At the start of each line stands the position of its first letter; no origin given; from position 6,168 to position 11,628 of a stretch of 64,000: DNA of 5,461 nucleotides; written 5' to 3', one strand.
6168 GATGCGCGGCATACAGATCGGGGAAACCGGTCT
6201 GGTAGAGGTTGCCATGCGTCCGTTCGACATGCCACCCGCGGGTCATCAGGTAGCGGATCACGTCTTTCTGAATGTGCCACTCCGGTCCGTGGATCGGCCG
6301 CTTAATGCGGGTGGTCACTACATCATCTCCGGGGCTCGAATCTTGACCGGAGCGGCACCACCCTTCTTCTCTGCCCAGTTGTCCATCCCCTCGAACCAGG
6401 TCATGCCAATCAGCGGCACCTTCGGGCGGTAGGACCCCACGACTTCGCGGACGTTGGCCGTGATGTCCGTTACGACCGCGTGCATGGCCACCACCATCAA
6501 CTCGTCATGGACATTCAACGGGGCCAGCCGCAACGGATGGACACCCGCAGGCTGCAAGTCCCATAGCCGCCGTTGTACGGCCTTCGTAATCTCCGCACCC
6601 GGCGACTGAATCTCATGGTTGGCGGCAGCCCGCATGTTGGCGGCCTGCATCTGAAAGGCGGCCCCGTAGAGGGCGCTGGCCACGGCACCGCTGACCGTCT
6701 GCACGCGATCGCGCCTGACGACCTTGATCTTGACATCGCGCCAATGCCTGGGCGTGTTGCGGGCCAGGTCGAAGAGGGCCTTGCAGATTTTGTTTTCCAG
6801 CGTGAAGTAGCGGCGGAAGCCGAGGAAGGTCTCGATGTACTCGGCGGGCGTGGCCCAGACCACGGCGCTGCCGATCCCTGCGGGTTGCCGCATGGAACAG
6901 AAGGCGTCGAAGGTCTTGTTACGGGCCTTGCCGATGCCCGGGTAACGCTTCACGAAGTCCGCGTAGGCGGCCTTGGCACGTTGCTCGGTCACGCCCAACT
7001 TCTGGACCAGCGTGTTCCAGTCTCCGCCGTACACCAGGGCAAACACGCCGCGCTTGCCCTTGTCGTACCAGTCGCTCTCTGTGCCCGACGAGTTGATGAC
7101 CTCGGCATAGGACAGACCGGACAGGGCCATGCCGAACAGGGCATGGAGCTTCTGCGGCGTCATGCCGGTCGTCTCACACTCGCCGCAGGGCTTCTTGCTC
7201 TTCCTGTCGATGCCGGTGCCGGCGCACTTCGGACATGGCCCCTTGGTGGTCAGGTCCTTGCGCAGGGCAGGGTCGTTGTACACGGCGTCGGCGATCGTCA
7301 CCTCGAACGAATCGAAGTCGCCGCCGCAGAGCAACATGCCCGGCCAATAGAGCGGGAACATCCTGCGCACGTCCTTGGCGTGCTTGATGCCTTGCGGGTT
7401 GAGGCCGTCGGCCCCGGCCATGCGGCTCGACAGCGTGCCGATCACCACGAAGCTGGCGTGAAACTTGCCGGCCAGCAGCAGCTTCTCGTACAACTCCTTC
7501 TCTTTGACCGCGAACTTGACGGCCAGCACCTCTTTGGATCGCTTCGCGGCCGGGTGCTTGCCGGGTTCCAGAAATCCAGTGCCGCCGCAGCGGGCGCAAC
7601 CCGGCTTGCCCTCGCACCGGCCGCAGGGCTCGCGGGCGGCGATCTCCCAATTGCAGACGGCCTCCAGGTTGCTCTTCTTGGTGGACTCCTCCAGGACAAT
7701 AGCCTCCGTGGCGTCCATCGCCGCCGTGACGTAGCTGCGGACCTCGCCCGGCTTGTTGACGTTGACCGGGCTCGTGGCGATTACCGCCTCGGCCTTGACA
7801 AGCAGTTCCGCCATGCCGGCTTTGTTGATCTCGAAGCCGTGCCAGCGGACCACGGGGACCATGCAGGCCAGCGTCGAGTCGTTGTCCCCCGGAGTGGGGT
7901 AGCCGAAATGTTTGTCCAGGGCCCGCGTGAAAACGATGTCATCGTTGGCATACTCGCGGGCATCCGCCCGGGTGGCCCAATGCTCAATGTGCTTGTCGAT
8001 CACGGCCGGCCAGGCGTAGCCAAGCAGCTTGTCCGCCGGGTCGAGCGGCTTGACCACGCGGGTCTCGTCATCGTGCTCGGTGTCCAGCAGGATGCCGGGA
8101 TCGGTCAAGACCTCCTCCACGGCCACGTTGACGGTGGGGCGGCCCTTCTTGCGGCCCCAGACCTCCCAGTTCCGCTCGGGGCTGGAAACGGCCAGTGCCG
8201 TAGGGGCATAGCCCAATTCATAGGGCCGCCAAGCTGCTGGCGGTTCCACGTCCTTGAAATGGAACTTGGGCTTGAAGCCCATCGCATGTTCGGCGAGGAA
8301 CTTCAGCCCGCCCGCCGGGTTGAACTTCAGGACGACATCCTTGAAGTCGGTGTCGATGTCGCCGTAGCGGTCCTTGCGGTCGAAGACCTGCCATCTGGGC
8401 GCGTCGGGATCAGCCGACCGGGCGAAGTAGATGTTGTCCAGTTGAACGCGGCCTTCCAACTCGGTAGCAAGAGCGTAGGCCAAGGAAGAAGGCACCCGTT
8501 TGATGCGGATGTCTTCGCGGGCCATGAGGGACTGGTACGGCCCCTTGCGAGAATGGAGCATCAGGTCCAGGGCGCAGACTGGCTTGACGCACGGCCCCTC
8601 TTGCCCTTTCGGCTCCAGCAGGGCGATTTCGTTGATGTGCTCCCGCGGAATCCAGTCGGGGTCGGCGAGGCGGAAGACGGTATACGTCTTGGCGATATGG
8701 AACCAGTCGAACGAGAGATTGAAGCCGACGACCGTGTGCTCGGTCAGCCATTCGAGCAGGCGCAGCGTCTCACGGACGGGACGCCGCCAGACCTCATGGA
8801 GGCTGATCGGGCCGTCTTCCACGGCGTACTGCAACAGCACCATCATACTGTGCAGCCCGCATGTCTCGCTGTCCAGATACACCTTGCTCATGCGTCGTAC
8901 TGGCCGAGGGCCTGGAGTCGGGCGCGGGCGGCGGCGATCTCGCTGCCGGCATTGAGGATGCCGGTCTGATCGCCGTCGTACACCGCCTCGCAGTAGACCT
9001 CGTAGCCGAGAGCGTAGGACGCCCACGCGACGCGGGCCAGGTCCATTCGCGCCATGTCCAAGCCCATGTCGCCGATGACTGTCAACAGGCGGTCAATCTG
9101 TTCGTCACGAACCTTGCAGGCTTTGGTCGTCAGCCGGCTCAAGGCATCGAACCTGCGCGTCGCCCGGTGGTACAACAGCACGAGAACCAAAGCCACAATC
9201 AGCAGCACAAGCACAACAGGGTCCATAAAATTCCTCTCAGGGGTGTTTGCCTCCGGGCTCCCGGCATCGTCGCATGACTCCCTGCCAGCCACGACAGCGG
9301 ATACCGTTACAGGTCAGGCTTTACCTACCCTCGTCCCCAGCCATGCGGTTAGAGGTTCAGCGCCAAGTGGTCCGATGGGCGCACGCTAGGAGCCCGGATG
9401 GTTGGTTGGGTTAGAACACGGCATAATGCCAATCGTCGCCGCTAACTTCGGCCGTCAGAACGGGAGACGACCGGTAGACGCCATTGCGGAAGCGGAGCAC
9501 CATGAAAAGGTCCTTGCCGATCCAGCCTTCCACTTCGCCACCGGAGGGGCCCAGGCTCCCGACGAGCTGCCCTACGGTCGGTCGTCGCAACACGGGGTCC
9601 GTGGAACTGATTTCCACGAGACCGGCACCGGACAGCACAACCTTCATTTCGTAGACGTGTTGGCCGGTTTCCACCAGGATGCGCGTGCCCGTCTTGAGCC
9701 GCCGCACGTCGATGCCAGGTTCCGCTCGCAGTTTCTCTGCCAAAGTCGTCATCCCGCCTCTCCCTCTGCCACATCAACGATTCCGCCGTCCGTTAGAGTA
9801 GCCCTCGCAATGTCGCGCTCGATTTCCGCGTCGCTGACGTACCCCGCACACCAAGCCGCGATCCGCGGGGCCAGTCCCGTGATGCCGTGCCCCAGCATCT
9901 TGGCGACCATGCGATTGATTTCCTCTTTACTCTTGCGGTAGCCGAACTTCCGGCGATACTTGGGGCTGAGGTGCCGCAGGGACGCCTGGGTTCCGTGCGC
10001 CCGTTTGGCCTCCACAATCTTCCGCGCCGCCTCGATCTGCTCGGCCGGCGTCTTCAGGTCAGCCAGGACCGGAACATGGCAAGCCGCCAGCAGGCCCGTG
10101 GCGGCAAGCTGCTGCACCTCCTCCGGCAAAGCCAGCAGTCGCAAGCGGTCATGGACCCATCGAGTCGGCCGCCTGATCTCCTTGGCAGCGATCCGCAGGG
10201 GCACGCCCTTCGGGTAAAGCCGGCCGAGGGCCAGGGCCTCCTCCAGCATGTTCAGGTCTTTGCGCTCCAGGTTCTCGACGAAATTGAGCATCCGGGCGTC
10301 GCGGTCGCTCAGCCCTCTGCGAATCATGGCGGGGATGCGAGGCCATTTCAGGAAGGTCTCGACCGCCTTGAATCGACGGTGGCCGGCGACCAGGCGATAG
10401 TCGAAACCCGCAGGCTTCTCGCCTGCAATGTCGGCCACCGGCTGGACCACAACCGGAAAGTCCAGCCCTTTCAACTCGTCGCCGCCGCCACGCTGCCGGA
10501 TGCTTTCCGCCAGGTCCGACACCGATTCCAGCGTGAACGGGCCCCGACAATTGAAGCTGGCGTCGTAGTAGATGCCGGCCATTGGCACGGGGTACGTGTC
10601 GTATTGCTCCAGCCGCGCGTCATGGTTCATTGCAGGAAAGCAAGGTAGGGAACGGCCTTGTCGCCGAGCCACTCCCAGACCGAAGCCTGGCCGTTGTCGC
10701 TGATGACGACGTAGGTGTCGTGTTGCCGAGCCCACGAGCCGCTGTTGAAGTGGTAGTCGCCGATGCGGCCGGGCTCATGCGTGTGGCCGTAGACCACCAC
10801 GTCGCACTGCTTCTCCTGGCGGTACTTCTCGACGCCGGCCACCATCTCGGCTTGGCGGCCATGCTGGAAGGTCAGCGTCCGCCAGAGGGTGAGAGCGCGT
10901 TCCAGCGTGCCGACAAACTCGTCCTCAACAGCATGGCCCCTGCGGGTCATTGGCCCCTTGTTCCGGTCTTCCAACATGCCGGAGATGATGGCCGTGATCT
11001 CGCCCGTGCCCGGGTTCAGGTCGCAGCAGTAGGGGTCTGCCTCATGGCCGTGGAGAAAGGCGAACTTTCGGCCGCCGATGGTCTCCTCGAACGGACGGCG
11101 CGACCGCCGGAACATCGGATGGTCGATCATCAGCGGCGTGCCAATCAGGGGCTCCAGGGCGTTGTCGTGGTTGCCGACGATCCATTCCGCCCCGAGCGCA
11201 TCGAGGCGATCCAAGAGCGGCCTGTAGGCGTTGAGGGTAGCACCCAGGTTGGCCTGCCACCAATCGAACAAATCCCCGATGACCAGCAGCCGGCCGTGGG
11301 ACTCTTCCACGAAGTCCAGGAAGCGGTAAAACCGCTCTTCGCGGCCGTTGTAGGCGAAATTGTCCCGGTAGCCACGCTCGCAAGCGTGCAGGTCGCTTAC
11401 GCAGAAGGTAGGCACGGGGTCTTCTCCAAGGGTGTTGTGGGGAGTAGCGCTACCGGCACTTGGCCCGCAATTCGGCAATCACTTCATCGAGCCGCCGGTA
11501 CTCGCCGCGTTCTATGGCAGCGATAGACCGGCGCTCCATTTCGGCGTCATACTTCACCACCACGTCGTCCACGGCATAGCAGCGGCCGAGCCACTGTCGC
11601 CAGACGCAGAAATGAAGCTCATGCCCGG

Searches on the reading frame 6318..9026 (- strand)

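Call 42: search_protein_families(library=phrogs, proteins=[window:6318-9026:-], max_evalue=0.00001)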
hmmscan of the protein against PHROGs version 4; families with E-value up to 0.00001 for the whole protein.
window:6318-9026:- (902 aa): 2 families
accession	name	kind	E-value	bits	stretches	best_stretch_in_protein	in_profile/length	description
phrog_17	-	DNA, RNA and nucleotide metabolism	5.4e-29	101.8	1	338-889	792-1235/1445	DNA polymerase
phrog_2573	-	DNA, RNA and nucleotide metabolism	1.4e-06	28.7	0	658-824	90-207/336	DNA polymerase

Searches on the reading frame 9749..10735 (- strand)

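Call 77: search_protein_families(library=pfam, proteins=[window:9749-10735:-], max_evalue=0.0001)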
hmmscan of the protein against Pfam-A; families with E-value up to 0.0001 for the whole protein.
window:9749-10735:- (328 aa): 2 families
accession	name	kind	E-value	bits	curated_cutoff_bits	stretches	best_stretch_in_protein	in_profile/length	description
PF17762.8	HTH_ParB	-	6.5e-11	42.7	22.6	1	159-244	1-87/102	ParB HTH domain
PF02195.25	ParB_N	-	4e-08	33.6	26.3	1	61-156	16-94/95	ParB N-terminal domain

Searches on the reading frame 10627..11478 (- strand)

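Call 77: search_protein_families(library=pfam, proteins=[window:10627-11478:-], max_evalue=0.0001)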
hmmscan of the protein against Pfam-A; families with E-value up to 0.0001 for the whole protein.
window:10627-11478:- (283 aa): 2 families
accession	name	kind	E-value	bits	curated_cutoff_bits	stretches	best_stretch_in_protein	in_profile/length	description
PF00149.33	Metallophos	-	8.9e-12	46.3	21.5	1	25-236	4-191/191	Calcineurin-like phosphoesterase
PF12850.12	Metallophos_2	-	1.1e-07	32.4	27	0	200-252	82-138/154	Calcineurin-like phosphoesterase superfamily domain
